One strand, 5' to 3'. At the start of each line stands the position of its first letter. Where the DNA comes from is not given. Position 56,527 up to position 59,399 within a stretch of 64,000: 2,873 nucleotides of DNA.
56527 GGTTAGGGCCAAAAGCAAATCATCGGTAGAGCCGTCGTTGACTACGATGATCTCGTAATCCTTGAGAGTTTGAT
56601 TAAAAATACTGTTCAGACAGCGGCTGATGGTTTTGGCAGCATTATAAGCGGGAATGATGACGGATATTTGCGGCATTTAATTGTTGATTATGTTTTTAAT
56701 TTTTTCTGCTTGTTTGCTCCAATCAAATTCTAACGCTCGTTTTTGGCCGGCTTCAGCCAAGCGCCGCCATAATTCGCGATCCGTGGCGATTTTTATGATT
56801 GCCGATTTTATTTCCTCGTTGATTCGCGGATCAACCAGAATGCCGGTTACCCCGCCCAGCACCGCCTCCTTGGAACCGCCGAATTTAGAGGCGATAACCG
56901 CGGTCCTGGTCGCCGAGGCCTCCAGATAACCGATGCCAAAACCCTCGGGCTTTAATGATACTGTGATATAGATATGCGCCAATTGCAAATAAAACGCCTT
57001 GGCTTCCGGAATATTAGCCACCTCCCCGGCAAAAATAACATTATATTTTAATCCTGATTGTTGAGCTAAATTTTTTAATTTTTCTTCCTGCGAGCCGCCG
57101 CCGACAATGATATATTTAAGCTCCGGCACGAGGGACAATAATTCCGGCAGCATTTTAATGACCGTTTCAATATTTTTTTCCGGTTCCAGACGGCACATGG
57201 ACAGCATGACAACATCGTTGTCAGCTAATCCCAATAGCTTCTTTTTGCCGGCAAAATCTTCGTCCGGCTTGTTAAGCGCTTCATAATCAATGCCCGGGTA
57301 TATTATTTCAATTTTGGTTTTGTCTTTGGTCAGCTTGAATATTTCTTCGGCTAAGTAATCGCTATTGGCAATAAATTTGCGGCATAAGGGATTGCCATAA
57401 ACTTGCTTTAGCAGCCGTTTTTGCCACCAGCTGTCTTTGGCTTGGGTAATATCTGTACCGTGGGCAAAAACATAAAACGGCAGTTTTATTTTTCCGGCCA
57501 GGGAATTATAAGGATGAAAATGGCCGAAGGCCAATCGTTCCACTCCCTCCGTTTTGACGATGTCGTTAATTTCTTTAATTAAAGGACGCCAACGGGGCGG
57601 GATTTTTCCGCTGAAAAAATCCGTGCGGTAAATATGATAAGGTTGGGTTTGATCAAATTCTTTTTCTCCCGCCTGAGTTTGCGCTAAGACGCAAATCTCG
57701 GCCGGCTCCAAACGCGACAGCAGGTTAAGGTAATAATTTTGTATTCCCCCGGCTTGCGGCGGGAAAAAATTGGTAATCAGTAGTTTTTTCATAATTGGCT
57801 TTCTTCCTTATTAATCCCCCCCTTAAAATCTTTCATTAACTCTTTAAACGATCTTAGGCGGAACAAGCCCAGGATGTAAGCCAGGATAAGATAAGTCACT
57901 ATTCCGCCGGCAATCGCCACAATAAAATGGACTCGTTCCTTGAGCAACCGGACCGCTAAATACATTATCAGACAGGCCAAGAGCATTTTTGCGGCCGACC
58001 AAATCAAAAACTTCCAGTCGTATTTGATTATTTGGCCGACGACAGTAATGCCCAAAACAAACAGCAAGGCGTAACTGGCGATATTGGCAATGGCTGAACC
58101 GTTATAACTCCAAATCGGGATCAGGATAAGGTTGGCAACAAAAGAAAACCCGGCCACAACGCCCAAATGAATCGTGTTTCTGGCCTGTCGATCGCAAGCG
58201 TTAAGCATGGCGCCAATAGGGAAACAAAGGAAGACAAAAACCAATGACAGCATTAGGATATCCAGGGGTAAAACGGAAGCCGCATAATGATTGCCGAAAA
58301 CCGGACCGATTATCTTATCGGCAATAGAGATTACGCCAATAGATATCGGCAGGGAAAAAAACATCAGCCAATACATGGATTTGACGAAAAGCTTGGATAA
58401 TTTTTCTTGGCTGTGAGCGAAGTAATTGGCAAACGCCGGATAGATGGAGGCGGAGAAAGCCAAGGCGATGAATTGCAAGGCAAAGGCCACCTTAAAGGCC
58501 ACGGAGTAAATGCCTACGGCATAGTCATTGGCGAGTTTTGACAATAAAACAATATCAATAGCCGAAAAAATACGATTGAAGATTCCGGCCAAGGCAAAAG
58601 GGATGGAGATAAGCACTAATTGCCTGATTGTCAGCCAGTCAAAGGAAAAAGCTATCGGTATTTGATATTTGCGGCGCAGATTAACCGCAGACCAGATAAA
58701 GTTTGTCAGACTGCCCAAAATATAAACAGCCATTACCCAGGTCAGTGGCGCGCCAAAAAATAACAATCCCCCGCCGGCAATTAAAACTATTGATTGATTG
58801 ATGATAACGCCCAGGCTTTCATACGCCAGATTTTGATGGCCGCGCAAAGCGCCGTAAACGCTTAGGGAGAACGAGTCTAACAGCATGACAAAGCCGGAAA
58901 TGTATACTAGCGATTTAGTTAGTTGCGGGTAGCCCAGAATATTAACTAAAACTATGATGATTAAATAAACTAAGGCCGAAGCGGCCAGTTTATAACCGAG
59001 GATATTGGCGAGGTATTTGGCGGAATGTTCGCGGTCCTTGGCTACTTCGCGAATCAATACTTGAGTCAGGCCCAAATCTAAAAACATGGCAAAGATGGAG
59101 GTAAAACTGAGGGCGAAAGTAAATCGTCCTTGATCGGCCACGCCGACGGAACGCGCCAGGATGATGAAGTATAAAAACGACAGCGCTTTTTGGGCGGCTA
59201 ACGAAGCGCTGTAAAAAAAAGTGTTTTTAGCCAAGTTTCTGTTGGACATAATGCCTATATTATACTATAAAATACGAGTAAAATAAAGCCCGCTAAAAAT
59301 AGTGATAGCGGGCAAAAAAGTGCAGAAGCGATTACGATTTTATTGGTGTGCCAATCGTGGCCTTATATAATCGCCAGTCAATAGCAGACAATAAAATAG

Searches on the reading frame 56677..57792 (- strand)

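Call 90: search_protein_families(library=pfam, proteins=[window:56677-57792:-], max_evalue=0.001)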
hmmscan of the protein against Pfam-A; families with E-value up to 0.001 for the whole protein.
window:56677-57792:- (371 aa): 3 families
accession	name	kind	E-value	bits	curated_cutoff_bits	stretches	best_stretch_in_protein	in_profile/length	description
PF00534.26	Glycos_transf_1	-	1.9e-34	119.1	26.4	1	187-352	9-172/172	Glycosyl transferases group 1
PF13692.12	Glyco_trans_1_4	-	2.8e-23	83.2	27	1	195-338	3-142/142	Glycosyl transferases group 1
PF13439.12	Glyco_transf_4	-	4.3e-13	50.1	28.5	1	15-171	2-169/170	Glycosyltransferase Family 4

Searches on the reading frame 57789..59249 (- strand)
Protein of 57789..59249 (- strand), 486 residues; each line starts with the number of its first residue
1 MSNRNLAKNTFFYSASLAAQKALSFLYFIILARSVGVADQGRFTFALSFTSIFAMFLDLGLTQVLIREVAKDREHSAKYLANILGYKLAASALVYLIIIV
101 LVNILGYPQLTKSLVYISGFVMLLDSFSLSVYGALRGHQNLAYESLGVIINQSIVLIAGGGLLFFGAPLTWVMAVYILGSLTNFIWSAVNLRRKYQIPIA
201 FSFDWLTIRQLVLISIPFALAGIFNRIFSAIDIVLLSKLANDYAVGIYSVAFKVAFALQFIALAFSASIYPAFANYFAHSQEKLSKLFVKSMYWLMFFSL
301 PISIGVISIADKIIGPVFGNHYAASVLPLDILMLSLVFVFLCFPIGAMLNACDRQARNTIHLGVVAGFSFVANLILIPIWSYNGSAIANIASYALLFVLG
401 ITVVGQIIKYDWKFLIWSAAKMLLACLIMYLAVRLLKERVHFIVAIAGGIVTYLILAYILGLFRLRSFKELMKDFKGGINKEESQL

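Call 90: search_protein_families(library=pfam, proteins=[window:57789-59249:-], max_evalue=0.001)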
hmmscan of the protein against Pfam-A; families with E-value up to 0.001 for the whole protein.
window:57789-59249:- (486 aa): 2 families
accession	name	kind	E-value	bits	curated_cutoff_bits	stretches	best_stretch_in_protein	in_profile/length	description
PF01943.22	Polysacc_synt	-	1.8e-35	123.1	28.2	1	6-276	1-273/274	Polysaccharide biosynthesis protein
PF13440.11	Polysacc_synt_3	-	2.4e-20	73.4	23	1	30-326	1-292/293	Polysaccharide biosynthesis protein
